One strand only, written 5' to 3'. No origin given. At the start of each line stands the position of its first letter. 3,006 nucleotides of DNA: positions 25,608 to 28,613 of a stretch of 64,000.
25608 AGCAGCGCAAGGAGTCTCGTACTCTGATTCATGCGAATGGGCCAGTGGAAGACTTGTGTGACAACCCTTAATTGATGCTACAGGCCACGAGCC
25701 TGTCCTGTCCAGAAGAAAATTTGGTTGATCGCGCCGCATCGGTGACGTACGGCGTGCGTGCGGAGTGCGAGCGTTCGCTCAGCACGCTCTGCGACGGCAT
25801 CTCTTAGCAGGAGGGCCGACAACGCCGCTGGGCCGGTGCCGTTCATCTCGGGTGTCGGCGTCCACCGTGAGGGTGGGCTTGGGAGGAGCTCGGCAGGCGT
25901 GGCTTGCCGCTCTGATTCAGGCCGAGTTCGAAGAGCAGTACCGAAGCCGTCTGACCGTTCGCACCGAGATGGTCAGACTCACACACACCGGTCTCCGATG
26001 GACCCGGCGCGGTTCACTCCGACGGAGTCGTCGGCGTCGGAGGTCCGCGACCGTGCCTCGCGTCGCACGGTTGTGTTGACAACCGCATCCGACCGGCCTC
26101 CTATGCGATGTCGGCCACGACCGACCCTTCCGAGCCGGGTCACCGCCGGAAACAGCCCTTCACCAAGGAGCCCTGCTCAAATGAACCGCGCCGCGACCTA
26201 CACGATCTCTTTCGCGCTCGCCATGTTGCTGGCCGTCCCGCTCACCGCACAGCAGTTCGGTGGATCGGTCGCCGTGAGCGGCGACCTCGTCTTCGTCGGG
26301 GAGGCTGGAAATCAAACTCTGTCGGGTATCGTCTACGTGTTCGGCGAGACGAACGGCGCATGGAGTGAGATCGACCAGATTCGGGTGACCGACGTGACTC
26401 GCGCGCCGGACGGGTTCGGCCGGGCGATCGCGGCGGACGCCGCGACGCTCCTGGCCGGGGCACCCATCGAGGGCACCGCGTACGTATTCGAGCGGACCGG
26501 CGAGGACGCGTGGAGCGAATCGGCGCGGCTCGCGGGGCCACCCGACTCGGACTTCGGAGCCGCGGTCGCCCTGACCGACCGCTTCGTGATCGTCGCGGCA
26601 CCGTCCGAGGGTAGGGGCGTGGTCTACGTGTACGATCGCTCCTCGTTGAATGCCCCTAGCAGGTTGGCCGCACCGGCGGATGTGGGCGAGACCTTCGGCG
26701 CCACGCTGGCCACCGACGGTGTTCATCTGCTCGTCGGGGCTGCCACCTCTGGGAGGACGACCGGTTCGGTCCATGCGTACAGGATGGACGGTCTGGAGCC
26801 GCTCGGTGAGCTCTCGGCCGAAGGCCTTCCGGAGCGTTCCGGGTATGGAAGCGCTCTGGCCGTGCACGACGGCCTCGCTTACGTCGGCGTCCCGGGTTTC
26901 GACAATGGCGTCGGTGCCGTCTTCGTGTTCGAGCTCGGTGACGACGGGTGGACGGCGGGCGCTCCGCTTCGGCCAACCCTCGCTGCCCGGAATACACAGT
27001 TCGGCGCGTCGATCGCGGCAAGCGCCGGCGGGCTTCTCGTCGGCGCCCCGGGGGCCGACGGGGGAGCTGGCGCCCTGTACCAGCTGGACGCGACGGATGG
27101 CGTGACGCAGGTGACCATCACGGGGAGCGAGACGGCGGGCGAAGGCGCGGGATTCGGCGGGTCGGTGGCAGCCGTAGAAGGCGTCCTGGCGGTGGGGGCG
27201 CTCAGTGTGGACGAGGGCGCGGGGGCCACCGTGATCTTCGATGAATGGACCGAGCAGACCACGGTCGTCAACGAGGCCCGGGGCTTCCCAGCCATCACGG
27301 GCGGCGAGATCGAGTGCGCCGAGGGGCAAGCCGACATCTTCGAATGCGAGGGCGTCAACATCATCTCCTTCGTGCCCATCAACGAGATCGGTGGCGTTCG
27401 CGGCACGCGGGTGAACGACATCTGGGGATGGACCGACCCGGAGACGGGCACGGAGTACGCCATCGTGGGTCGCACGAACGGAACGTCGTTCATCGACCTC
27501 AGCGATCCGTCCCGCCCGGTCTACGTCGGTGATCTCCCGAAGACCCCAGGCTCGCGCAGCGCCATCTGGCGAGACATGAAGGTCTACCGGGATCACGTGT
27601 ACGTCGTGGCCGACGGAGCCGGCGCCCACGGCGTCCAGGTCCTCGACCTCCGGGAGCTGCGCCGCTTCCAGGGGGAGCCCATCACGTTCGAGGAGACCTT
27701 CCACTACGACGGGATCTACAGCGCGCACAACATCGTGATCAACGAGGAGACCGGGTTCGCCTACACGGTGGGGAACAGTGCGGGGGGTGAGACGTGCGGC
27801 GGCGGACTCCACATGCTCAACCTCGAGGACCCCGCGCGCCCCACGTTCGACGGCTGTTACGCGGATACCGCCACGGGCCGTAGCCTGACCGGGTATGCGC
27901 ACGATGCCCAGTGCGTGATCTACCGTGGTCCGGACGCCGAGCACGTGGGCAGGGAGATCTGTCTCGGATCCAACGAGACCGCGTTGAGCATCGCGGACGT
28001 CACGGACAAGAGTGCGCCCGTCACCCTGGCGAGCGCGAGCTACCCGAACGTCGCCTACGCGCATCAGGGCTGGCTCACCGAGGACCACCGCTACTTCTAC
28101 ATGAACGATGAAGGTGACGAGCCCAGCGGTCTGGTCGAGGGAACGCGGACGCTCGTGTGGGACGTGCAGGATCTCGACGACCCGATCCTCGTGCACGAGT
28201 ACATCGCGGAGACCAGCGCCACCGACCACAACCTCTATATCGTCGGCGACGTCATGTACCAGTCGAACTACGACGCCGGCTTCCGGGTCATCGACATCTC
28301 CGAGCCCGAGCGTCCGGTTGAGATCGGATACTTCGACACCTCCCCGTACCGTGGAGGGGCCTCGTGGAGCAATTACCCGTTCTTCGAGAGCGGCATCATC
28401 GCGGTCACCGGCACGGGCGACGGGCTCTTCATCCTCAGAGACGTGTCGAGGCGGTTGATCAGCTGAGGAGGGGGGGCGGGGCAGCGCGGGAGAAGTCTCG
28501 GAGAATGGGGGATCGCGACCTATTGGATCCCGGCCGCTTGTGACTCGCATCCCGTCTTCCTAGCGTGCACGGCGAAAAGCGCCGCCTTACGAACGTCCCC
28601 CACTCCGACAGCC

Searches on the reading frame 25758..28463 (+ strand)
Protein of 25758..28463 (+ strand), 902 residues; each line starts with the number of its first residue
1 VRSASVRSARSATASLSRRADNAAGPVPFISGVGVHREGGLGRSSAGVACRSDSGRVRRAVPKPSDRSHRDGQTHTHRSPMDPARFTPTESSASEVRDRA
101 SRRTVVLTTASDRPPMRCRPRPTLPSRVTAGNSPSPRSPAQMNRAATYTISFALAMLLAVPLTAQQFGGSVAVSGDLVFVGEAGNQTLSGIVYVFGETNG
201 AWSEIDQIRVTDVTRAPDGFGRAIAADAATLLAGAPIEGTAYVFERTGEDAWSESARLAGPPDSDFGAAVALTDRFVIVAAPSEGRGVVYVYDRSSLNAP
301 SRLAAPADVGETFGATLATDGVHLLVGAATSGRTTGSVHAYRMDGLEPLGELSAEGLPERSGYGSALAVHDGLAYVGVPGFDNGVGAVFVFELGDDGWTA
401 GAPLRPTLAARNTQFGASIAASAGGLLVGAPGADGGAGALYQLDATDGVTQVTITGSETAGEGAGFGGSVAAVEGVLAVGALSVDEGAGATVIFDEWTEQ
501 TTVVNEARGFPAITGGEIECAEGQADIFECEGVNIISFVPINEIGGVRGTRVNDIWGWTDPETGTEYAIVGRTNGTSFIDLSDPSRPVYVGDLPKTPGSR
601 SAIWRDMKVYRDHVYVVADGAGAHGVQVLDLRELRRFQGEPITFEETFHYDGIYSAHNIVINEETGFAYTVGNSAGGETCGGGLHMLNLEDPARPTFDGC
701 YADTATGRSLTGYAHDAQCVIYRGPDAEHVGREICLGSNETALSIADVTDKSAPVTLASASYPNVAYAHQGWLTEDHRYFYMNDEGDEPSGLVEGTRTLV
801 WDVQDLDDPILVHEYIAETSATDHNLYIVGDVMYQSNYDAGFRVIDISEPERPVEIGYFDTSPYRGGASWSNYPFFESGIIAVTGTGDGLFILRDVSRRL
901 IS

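Call 10: search_protein_families(library=pfam, proteins=[window:25758-28463:+], max_evalue=0.01)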
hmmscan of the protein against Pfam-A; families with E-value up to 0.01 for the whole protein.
window:25758-28463:+ (902 aa): 2 families
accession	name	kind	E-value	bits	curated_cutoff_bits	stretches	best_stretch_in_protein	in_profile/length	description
PF14312.12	FG-GAP_2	-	8.6e-15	55.1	23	2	399-441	2-47/49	FG-GAP repeat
PF08309.17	LVIVD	-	0.0013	18.5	20.2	0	829-861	10-42/42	LVIVD repeat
